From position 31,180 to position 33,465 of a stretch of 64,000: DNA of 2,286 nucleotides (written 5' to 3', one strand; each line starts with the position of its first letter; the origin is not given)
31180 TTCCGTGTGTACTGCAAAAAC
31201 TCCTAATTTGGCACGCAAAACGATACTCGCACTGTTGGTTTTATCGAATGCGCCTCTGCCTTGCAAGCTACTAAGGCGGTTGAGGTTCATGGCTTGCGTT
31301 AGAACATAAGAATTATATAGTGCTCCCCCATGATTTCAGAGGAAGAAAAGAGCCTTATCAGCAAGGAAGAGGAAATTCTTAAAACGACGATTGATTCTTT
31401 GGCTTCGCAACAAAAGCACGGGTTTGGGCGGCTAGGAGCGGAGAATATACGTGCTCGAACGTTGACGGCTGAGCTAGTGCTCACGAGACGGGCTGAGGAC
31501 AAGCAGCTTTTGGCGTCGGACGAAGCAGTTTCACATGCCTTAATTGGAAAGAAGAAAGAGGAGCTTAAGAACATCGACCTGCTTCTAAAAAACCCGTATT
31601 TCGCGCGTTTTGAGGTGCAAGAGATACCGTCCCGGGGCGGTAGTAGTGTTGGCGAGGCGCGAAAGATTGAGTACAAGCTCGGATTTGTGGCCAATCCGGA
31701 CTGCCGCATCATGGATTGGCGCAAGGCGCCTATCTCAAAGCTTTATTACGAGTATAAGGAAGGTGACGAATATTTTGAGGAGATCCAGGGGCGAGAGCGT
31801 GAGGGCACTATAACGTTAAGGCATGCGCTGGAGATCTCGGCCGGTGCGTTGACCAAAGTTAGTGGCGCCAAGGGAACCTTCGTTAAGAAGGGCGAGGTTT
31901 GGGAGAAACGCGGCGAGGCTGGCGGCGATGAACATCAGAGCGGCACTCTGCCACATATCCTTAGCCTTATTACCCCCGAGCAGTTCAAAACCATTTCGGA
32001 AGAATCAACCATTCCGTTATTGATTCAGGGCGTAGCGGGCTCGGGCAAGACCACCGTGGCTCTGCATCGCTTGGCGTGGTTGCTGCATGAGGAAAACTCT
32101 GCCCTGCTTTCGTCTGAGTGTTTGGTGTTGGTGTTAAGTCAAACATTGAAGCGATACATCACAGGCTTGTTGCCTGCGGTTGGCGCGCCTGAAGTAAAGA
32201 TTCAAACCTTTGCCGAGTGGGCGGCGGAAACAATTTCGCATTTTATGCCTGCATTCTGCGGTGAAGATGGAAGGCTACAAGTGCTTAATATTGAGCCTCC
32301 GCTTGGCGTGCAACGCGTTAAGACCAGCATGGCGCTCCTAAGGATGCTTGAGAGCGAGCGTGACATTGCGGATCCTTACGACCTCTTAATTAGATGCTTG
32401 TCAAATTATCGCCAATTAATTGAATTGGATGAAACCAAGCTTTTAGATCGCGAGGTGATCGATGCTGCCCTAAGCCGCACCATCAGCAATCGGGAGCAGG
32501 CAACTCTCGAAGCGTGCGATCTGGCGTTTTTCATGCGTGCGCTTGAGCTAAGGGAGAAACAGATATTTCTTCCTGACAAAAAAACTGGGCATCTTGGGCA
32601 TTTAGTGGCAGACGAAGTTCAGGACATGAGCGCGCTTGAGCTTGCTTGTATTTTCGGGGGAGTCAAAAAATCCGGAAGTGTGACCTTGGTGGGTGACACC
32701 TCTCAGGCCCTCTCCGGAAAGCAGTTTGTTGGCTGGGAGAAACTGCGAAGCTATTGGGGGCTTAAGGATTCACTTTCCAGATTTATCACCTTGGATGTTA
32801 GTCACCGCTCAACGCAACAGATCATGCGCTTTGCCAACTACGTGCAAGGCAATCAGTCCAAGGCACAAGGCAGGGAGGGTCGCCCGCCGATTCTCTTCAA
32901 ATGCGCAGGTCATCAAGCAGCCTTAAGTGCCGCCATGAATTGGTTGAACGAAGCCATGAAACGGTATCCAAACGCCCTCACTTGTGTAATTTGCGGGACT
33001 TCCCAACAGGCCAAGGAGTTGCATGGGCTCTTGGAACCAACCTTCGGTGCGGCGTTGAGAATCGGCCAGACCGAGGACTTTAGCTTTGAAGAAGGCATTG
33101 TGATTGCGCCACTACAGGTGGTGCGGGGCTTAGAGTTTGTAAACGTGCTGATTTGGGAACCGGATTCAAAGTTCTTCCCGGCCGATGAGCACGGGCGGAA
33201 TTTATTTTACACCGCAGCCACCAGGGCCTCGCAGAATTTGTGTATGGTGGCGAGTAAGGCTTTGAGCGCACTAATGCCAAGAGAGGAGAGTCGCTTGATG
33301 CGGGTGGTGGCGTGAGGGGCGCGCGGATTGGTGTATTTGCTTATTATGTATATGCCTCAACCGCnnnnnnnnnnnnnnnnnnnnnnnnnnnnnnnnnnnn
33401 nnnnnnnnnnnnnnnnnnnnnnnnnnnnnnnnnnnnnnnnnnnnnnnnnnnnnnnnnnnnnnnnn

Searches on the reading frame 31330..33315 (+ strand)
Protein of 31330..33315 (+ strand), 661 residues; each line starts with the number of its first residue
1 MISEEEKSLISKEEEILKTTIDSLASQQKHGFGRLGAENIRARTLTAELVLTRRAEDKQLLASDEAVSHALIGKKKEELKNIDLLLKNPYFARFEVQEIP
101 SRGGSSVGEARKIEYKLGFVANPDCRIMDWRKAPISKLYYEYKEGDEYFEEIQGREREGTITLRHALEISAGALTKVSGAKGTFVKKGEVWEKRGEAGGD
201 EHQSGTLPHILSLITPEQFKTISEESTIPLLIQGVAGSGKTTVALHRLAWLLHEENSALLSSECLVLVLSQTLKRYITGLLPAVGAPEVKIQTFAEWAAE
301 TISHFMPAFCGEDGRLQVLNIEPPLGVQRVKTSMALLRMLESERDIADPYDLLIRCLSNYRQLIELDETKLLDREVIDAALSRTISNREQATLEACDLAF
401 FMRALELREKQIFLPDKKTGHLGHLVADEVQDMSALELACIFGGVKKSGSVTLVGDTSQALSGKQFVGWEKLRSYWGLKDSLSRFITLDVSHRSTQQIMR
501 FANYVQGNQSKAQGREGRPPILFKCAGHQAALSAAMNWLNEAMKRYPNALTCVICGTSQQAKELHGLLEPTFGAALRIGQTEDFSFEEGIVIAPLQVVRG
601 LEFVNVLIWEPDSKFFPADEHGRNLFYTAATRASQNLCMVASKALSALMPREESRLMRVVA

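Call 42: search_protein_families(library=ncbifam, max_evalue=0.00001, proteins=[window:31330-33315:+])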
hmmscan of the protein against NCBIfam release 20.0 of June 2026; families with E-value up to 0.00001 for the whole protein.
window:31330-33315:+ (661 aa): 10 families
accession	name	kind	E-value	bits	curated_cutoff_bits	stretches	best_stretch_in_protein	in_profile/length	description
NF041464.1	HelD_BACSU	equivalog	7.2e-54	182.9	419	2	358-650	482-772/779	RNA polymerase recycling motor HelD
NF041254.1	motor_HelR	exception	1.2e-19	70.1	750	2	202-300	176-274/706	RNA polymerase recycling motor ATPase HelR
NF041258.1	motor_HelR_2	exception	1.6e-17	63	1100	1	205-299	162-256/713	RNA polymerase recycling motor ATPase HelR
NF008743.0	PRK11773.1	equivalog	2.4e-15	56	965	1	400-542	192-330/720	DNA helicase II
NF041465.1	HelD_MYCSM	equivalog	3.8e-14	51.7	1051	1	207-294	169-256/719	RNA polymerase recycling motor HelD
TIGR01075.1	uvrD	equivalog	2.2e-13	49.4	1144.45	0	400-542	187-325/715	DNA helicase II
TIGR01073.1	pcrA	equivalog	2.7e-07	29.4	911.2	0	215-256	6-46/725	DNA helicase PcrA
NF008276.0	PRK11054.1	equivalog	2.4e-06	26.3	543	0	230-303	212-284/684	DNA helicase IV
TIGR01074.1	rep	equivalog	3.4e-06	25.6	951.45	0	419-511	204-295/668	DNA helicase Rep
NF053713.1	helicas_STM2767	equivalog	4.6e-06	25.3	550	0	229-277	191-239/665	STM2767 family DEAD/DEAH box helicase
